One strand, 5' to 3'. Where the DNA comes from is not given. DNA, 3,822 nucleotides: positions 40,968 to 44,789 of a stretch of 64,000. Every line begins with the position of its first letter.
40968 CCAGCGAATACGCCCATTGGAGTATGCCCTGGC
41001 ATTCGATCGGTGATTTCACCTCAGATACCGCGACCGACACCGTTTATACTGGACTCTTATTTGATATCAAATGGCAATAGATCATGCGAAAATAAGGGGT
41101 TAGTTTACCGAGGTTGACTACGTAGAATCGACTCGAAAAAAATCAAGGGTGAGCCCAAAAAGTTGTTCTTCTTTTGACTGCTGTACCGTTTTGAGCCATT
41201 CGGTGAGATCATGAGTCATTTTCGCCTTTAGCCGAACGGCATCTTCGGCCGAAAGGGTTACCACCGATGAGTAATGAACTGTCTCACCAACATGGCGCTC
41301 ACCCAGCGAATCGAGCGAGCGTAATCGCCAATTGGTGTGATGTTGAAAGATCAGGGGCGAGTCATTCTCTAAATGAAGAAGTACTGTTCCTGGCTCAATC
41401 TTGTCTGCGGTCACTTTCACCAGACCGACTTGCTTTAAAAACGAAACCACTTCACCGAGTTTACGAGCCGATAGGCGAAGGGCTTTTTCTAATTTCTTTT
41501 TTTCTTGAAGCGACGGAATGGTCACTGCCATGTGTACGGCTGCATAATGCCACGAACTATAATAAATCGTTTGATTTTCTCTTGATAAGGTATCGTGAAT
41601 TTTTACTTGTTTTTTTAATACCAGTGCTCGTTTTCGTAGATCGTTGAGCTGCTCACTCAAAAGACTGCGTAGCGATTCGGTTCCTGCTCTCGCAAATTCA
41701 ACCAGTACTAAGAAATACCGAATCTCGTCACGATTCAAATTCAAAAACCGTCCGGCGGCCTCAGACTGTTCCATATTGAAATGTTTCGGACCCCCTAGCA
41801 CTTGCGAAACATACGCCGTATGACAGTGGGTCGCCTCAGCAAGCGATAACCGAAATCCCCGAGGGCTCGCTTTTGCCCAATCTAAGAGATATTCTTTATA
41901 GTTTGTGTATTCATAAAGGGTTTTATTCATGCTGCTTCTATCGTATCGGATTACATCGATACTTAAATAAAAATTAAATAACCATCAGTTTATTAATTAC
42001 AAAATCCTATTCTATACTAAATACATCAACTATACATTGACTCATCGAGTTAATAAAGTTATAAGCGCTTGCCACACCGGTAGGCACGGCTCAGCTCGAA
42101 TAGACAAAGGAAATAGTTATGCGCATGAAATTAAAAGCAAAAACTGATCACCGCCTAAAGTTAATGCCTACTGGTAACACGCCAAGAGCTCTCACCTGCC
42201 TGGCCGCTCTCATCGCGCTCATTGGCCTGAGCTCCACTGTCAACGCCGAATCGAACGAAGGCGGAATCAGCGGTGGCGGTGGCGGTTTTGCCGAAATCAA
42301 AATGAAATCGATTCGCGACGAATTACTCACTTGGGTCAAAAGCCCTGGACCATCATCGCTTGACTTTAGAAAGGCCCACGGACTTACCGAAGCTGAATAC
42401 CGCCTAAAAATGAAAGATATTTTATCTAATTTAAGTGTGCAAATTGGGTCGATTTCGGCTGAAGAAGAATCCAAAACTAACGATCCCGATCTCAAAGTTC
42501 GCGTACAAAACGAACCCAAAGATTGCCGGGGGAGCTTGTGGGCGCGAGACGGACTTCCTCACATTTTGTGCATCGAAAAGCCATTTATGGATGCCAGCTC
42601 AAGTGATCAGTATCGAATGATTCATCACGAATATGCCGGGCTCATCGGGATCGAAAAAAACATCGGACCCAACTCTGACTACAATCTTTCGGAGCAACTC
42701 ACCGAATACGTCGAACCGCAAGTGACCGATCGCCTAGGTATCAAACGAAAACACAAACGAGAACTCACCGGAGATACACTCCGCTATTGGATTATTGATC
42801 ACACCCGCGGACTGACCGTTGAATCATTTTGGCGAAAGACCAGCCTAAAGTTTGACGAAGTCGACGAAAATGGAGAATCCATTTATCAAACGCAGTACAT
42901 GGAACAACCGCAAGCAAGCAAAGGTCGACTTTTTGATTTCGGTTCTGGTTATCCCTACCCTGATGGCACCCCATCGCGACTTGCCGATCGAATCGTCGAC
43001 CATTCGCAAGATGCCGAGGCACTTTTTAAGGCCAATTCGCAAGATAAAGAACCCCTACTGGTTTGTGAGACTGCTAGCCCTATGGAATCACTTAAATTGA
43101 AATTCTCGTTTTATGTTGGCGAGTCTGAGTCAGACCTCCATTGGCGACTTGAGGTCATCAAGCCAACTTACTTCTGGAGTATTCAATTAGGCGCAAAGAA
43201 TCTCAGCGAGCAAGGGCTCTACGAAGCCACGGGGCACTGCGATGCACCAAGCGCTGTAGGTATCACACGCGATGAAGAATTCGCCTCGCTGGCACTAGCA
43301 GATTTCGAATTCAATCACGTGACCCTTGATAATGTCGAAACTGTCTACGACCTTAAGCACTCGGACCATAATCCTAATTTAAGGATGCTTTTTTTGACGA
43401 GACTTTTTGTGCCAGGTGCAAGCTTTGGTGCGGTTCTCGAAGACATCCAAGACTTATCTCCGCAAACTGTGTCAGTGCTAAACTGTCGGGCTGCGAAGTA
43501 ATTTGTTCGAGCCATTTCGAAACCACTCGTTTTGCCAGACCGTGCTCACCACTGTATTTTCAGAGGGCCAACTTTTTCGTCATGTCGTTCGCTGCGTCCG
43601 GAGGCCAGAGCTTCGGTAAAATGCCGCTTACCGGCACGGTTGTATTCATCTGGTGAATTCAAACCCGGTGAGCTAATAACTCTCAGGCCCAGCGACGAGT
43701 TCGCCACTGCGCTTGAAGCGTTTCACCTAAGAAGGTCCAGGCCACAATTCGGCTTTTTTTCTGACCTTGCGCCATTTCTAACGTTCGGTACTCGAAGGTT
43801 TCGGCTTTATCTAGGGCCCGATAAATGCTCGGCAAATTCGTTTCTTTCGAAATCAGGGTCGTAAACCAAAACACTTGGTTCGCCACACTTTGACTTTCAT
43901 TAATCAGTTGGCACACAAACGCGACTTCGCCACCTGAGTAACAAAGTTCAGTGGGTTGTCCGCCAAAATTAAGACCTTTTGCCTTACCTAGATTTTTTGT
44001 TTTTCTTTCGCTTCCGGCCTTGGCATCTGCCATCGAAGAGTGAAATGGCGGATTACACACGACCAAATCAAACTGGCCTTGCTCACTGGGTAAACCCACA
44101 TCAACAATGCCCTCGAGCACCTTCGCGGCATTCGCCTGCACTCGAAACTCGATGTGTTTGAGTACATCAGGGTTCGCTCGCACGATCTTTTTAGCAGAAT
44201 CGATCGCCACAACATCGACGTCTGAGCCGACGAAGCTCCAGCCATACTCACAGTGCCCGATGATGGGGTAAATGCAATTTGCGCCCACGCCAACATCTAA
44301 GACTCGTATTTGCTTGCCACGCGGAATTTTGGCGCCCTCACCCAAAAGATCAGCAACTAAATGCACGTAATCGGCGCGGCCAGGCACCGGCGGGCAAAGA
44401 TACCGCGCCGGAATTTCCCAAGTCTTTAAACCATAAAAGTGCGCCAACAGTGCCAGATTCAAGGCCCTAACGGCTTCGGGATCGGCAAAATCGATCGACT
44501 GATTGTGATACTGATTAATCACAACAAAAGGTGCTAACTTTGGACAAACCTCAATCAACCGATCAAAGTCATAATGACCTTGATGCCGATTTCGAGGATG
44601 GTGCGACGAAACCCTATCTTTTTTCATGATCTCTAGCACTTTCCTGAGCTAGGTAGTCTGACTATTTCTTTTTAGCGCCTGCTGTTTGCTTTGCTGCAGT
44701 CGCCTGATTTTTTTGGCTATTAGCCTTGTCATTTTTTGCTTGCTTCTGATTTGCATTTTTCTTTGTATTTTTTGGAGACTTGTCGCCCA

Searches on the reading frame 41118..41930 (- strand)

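Call 72: search_protein_families(library=pfam, proteins=[window:41118-41930:-], max_evalue=0.00001)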
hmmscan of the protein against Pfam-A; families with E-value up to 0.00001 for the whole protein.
window:41118-41930:- (270 aa): 1 family
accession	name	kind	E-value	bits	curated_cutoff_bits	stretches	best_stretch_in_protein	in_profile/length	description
PF14394.12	DUF4423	-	2.3e-11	44.2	30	1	112-267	7-165/165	Domain of unknown function (DUF4423)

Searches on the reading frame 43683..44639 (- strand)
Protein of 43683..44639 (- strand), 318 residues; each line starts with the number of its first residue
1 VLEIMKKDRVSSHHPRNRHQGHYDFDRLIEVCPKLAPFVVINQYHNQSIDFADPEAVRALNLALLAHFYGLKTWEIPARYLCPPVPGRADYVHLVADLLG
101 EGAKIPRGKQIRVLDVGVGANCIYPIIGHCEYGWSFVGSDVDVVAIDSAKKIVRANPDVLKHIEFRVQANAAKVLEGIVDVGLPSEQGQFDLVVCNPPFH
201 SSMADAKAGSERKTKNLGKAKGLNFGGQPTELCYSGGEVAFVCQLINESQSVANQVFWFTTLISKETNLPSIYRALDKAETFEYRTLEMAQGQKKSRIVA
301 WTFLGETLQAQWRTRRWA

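Call 72: search_protein_families(library=pfam, proteins=[window:43683-44639:-], max_evalue=0.00001)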
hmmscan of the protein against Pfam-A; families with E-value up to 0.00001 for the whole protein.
window:43683-44639:- (318 aa): 2 families
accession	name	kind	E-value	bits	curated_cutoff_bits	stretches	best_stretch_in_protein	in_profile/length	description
PF05971.18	Methyltransf_10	-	4.5e-115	384.6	23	1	11-304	5-298/299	RNA methyltransferase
PF05175.20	MTS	-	2.7e-07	30.8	23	1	109-206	31-115/170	Methyltransferase small domain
